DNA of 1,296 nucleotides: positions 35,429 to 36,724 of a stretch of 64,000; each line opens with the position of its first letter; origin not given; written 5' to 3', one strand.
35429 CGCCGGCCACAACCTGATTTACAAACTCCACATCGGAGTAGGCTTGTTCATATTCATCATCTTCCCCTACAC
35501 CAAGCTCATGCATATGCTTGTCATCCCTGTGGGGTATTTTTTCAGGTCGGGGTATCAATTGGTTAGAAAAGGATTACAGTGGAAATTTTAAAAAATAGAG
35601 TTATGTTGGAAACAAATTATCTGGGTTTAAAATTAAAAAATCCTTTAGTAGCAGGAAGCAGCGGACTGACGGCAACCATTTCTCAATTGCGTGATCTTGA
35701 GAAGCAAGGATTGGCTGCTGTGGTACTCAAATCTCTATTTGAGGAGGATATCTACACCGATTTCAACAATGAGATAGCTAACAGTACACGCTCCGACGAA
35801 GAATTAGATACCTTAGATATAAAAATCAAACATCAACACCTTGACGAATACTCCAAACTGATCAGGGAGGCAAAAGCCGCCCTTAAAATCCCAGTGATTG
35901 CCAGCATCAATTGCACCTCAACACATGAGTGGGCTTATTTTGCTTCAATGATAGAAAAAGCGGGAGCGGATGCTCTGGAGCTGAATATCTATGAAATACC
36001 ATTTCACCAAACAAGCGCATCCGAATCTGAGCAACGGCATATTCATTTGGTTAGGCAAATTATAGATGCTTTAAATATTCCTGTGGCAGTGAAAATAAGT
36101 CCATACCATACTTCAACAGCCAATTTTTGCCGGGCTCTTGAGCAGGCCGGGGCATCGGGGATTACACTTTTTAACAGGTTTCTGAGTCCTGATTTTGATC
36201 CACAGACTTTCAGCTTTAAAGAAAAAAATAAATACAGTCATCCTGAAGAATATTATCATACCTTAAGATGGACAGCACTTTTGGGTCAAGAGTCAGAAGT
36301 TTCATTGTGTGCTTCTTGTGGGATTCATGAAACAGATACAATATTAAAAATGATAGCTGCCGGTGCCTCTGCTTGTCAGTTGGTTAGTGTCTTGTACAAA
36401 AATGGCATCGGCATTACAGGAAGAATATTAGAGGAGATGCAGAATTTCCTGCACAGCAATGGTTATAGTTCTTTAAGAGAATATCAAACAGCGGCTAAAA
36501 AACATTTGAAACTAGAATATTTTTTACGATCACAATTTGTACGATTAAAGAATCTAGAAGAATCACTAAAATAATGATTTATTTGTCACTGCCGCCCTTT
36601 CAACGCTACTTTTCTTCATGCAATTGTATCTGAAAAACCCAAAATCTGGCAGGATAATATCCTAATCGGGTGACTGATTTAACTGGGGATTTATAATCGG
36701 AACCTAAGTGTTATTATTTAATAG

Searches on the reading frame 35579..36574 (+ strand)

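Call 59: search_protein_families(library=pfam, proteins=[window:35579-36574:+], max_evalue=0.00001)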
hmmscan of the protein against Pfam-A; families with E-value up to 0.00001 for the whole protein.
window:35579-36574:+ (331 aa): 1 family
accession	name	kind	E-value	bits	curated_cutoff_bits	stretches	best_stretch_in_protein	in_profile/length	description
PF01180.27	DHO_dh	-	3.3e-16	59.8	27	1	9-291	1-291/291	Dihydroorotate dehydrogenase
